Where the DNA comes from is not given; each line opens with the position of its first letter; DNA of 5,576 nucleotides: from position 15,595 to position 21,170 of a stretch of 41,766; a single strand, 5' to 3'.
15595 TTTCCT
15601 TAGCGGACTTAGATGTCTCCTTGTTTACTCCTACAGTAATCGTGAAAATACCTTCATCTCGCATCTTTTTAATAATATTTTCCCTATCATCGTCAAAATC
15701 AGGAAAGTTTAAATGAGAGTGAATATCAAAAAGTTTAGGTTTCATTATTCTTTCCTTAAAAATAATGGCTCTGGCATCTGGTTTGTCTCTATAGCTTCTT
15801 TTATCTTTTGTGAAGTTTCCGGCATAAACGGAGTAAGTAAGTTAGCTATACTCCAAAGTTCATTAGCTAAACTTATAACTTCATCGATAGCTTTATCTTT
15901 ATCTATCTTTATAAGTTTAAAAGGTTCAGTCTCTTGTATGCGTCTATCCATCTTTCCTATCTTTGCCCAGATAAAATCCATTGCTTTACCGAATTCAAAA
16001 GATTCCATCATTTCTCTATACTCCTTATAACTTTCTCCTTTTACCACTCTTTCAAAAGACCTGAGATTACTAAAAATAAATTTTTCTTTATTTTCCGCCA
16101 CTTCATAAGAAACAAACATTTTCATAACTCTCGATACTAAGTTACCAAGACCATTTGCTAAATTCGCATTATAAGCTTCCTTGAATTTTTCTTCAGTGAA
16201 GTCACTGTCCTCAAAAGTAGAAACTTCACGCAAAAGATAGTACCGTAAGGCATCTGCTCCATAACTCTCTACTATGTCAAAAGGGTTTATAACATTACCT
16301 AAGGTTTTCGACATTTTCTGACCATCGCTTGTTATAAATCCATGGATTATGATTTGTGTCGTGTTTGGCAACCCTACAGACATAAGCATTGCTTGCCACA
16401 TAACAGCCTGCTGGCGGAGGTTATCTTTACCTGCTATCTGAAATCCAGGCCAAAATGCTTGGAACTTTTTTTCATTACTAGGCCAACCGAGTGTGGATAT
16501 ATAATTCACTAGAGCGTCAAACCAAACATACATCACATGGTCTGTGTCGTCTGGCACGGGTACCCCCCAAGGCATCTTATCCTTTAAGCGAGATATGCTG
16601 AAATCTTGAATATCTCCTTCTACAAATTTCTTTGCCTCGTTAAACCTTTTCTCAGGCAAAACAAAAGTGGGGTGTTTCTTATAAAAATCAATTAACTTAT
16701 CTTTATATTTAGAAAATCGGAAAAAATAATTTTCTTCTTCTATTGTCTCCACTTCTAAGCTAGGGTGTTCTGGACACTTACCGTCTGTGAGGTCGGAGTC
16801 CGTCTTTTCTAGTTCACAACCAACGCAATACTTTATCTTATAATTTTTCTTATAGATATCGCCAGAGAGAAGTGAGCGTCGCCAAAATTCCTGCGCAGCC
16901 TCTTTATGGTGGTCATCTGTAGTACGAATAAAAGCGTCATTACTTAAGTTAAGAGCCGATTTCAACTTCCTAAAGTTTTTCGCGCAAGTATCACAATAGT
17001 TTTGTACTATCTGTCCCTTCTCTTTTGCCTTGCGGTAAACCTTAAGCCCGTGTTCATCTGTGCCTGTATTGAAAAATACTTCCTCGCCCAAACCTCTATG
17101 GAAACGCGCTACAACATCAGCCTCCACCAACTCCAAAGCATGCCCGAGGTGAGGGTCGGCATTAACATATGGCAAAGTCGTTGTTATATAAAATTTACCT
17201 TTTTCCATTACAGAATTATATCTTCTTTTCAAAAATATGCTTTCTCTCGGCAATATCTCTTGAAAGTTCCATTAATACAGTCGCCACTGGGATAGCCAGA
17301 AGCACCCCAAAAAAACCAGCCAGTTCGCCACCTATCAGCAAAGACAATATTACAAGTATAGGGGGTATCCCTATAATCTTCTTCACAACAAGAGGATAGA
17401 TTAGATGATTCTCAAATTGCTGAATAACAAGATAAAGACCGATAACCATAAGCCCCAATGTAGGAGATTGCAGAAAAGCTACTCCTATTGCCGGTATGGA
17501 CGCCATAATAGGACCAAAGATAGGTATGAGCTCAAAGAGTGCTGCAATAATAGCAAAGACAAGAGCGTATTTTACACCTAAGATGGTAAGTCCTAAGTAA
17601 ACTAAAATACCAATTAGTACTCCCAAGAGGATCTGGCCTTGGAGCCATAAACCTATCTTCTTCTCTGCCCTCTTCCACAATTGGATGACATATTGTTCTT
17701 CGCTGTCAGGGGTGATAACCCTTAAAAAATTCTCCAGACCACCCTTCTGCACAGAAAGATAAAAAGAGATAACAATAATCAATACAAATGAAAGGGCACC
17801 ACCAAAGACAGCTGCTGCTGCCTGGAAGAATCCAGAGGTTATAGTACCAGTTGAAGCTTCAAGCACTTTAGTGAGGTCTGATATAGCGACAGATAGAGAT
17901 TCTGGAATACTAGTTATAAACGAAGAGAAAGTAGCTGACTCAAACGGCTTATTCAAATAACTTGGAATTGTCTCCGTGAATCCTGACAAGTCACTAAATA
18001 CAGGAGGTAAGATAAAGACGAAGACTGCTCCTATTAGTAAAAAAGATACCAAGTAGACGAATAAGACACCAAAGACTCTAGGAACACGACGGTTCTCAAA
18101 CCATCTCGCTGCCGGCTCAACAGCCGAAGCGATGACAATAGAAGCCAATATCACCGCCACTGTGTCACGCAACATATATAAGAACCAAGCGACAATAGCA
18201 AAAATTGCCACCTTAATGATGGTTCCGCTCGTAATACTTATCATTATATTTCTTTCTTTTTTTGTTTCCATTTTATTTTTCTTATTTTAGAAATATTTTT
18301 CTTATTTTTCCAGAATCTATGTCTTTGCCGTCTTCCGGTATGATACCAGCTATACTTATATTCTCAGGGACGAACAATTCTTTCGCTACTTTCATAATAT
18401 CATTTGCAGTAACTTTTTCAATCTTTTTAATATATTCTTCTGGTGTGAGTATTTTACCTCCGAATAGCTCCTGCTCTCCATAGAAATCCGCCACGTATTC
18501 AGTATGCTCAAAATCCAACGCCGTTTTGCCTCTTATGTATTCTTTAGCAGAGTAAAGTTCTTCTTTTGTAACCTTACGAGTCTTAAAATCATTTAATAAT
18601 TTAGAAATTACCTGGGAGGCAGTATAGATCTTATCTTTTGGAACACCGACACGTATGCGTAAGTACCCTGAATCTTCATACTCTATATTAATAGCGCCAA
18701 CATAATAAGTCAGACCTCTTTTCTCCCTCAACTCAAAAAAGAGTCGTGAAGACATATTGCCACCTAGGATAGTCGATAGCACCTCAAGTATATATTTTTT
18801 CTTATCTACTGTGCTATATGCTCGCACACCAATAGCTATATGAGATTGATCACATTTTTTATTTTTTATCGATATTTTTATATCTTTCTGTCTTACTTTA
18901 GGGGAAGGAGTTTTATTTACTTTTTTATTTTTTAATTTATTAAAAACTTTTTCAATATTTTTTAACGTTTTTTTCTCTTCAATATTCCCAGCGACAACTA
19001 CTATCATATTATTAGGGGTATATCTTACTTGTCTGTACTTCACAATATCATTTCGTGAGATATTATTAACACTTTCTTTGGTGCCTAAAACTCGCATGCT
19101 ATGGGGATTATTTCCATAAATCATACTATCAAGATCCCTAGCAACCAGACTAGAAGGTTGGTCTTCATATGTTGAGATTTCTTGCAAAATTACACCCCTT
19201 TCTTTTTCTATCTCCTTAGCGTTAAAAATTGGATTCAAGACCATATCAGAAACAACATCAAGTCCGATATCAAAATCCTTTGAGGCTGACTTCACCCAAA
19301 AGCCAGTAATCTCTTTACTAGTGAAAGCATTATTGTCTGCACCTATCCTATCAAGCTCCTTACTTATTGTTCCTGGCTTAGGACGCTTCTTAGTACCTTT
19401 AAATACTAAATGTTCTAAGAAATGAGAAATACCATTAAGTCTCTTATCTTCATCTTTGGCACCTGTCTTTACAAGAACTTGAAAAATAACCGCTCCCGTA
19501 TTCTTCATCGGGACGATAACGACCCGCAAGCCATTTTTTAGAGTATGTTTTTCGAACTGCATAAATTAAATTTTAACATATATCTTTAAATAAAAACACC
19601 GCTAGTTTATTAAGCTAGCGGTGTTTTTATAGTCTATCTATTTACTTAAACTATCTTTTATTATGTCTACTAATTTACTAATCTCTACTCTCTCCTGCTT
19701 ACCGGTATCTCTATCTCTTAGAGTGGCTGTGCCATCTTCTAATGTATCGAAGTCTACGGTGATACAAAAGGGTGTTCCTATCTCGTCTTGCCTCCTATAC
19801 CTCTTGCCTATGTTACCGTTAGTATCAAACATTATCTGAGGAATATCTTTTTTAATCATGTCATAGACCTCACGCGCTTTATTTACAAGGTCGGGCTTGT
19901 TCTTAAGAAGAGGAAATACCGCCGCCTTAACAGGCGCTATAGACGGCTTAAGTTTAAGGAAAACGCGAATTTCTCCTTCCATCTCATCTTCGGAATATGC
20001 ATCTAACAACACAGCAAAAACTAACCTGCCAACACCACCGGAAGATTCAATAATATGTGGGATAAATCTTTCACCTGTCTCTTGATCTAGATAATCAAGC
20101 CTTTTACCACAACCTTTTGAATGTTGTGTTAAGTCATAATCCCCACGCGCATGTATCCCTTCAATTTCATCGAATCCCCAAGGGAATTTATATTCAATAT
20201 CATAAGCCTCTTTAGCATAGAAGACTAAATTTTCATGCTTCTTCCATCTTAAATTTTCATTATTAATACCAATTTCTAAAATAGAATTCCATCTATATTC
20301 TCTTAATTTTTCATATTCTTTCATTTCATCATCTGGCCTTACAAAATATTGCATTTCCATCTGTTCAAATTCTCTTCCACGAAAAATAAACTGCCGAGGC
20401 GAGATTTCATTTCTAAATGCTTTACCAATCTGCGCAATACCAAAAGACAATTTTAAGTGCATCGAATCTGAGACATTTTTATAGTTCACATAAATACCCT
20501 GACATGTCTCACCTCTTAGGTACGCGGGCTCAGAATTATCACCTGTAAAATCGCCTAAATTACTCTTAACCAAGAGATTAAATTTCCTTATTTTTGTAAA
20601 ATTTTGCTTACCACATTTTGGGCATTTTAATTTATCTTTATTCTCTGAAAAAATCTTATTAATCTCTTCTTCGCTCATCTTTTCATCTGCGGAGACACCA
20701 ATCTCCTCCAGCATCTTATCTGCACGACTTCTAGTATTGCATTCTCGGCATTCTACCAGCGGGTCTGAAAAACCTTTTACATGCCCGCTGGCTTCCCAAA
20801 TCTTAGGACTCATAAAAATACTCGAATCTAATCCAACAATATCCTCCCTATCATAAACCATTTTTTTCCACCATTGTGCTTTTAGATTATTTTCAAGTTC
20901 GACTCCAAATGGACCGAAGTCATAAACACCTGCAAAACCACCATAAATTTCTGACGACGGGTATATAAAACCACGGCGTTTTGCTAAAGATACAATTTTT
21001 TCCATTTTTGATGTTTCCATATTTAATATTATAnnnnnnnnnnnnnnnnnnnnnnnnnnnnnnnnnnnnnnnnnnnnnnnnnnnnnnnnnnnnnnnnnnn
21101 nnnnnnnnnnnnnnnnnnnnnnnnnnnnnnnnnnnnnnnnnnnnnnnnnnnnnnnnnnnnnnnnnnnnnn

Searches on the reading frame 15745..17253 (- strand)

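Call 67: search_protein_families(library=pfam, proteins=[window:15745-17253:-], max_evalue=0.001)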
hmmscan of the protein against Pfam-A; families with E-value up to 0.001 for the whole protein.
window:15745-17253:- (502 aa): 4 families
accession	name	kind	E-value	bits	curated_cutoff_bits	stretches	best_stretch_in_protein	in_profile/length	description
PF09334.17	tRNA-synt_1g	-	4.1e-99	332.4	20.1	2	171-377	179-391/391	tRNA synthetases class I (M)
PF00133.28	tRNA-synt_1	-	1.4e-38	133.2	22.7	2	238-349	296-410/414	tRNA synthetases class I (I, L, M and V)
PF01406.26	tRNA-synt_1e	-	3.1e-15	56.8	27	2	299-360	238-299/301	tRNA synthetases class I (C) catalytic domain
PF19303.5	Anticodon_3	-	1.3e-06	28.8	23.5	1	409-493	22-106/152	Anticodon binding domain of methionyl tRNA ligase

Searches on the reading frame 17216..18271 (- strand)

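Call 67: search_protein_families(library=pfam, proteins=[window:17216-18271:-], max_evalue=0.001)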
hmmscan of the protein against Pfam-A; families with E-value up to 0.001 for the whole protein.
window:17216-18271:- (351 aa): 1 family
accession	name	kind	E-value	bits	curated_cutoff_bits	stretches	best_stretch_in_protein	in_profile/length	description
PF01594.21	AI-2E_transport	-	4.7e-60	203.9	34.3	1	21-338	5-324/327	AI-2E family transporter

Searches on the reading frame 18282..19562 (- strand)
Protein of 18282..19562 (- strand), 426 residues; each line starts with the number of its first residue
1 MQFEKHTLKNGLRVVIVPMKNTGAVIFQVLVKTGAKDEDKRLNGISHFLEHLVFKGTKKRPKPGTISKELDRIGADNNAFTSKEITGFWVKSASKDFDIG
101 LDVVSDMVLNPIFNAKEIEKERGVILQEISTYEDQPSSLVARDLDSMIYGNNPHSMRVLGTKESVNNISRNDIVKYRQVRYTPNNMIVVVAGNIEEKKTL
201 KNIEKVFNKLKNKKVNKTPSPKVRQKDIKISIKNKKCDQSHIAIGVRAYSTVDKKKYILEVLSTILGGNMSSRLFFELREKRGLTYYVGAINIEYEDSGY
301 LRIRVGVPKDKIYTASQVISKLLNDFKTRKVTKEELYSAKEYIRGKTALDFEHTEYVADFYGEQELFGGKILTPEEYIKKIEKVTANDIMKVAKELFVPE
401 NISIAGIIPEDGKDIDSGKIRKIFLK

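Call 67: search_protein_families(library=pfam, proteins=[window:18282-19562:-], max_evalue=0.001)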
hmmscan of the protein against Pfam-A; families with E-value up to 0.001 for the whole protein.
window:18282-19562:- (426 aa): 2 families
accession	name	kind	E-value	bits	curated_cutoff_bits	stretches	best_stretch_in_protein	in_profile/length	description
PF05193.26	Peptidase_M16_C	-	1.5e-37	129.6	23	1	167-341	1-179/181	Peptidase M16 inactive domain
PF00675.25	Peptidase_M16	-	1.2e-33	116.5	22.3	1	16-161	4-148/149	Insulinase (Peptidase family M16)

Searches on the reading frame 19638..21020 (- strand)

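Call 67: search_protein_families(library=pfam, proteins=[window:19638-21020:-], max_evalue=0.001)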
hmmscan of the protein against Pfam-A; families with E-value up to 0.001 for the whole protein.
window:19638-21020:- (460 aa): 2 families
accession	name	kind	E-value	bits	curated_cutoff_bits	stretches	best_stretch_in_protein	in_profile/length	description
PF03129.25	HGTP_anticodon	-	2.8e-22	79.1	21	1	365-456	1-93/94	Anticodon binding domain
PF00587.30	tRNA-synt_2b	-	9.9e-12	45.7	29.3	1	161-338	6-176/179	tRNA synthetase class II core domain (G, H, P, S and T)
